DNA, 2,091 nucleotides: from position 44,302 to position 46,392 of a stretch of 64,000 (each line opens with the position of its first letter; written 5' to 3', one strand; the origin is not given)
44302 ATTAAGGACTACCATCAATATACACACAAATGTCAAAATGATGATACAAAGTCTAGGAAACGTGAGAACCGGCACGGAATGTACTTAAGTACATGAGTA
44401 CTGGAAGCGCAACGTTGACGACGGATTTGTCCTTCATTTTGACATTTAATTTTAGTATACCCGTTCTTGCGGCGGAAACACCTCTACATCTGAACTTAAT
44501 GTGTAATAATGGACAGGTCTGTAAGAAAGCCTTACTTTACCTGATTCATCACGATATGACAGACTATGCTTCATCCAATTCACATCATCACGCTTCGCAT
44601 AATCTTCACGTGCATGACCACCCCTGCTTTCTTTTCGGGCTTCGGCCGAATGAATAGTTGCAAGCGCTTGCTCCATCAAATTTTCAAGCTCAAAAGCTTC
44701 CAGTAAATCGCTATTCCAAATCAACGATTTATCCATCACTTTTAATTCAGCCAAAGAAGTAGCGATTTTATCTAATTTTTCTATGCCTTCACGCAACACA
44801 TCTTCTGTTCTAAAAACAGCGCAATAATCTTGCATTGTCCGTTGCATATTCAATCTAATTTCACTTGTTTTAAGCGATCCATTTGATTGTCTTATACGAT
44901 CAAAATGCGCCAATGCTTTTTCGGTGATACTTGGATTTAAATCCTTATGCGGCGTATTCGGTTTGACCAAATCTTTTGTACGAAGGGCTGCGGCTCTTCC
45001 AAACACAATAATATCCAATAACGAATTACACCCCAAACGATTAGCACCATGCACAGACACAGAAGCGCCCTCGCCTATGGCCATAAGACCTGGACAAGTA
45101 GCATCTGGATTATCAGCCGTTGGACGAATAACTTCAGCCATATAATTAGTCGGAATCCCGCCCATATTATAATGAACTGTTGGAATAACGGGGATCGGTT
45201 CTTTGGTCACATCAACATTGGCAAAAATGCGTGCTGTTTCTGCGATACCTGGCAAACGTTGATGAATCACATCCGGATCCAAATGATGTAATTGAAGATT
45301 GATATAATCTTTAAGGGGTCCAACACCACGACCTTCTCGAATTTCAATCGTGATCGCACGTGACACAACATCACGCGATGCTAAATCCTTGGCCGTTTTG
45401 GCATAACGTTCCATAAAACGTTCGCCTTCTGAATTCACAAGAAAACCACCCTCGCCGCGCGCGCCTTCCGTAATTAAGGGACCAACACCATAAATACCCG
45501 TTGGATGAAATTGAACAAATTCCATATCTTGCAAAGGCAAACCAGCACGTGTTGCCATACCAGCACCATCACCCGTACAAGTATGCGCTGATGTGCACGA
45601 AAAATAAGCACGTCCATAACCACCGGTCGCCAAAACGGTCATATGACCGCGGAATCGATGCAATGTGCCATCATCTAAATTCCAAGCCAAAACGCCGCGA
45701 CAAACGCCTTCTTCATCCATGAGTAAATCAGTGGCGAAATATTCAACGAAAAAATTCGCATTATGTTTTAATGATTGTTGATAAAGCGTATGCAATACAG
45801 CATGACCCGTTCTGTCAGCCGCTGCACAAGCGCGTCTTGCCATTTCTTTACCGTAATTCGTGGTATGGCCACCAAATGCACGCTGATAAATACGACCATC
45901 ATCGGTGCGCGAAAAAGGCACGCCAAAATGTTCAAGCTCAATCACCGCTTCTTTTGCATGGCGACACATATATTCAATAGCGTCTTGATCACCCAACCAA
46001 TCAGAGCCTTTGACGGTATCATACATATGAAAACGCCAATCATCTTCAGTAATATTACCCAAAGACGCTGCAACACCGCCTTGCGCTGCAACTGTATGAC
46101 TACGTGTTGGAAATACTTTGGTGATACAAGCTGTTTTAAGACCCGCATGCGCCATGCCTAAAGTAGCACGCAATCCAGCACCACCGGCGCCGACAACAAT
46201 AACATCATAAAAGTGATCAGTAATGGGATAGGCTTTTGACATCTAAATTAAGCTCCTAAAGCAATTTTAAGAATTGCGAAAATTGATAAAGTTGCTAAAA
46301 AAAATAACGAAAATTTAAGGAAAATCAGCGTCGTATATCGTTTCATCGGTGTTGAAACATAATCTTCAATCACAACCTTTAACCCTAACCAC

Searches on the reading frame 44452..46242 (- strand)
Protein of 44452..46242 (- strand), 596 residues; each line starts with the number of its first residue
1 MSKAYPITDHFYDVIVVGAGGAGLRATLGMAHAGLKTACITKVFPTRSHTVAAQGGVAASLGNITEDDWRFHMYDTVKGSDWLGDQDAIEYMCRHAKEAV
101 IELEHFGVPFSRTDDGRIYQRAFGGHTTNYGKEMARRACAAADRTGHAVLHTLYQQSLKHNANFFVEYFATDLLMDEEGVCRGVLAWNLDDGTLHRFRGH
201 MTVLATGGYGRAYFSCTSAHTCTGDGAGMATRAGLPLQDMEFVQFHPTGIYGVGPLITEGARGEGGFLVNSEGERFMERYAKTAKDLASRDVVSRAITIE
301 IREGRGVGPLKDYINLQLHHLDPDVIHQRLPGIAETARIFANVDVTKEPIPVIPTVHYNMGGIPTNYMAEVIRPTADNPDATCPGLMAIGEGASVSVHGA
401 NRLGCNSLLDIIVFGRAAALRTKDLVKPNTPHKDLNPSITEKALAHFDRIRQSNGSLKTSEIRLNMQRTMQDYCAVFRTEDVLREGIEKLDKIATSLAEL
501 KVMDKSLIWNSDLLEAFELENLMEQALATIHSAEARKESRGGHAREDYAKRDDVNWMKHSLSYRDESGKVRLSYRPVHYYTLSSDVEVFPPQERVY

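Call 39: find_related_loci(query=window:44452-46242:-, collection=genome_contigs, flank=6000)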
Query window:44452-46242:- (596 aa) in genome_contigs; peptide patterns used: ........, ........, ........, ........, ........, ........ (x = any residue, [..] = any of these).
600 stretches matched a pattern (row limit reached: there are more); 600 encode a relative of the query (tblastn E <= 1e-3); the best 80 are kept; 80 distinct loci.
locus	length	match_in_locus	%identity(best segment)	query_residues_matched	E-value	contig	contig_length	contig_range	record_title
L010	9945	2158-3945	73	1-596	0e+0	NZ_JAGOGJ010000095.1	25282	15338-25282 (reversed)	MAG: Niveispirillum sp. isolate Gw_Bodden_bin_248 Gw_Bodden_2234_length_25282_cov_5.918903, whole genome shotgun sequenc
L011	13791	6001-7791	70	1-596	0e+0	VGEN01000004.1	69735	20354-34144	MAG: Alphaproteobacteria bacterium isolate K_Offshore_80m_m2_107 K_Offshore_80m_m2_107_Ga0194132_10000676, whole genome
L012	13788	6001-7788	73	1-596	0e+0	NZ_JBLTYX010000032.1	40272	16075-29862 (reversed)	Niveispirillum sp. KHB5.9 32_length=40272_depth=1.04x, whole genome shotgun sequence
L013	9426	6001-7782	70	3-596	0e+0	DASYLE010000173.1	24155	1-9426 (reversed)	MAG TPA_asm: Luteibacter sp. isolate SMAG_U4340 k141_3666866, whole genome shotgun sequence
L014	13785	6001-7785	72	1-596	0e+0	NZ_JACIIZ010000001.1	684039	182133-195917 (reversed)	Nitrospirillum iridis strain DSM 22198 Ga0373326_01, whole genome shotgun sequence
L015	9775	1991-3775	70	1-596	0e+0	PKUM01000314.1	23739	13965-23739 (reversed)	MAG: Chromatiales bacterium isolate BM003 sc_1234, whole genome shotgun sequence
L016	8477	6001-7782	70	3-596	0e+0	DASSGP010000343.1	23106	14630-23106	MAG TPA_asm: Rudaea sp. isolate SMAG_U1036 k141_228050, whole genome shotgun sequence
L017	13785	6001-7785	70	1-596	0e+0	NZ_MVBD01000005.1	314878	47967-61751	Marinicella sediminis strain F2 contig5, whole genome shotgun sequence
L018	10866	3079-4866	74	1-596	0e+0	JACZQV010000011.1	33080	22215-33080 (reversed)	MAG: Proteobacteria bacterium isolate B21D1T1 B21D1T1_NODE174, whole genome shotgun sequence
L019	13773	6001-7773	72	4-596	0e+0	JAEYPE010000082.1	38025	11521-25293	MAG: Proteobacteria bacterium isolate OH_CBB_180 k127_202646, whole genome shotgun sequence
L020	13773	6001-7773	72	4-596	0e+0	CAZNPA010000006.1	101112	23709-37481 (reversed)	MAG TPA_asm: uncultured Rickettsiales bacterium isolate binchicken_co199_43 genome assembly, contig: NODE_276_length_101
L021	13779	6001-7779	70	4-596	0e+0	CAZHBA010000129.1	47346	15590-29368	MAG TPA_asm: uncultured Rhodospirillaceae bacterium isolate SRP260945_co2_420 genome assembly, contig: k141_897312, whol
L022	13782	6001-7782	72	1-596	0e+0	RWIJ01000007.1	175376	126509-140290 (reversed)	Azospirillum sp. 412522 scaffold_7_size175376, whole genome shotgun sequence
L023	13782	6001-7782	69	3-596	0e+0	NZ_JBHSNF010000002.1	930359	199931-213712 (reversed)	Rhodanobacter ginsengisoli strain KACC 11762 spades_K_17_127_2, whole genome shotgun sequence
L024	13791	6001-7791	71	3-596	0e+0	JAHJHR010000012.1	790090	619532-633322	MAG: Alphaproteobacteria bacterium isolate Modern_marine_planktonic.mb.43 Modern_marine_plan.mb.43_k141_588110, whole ge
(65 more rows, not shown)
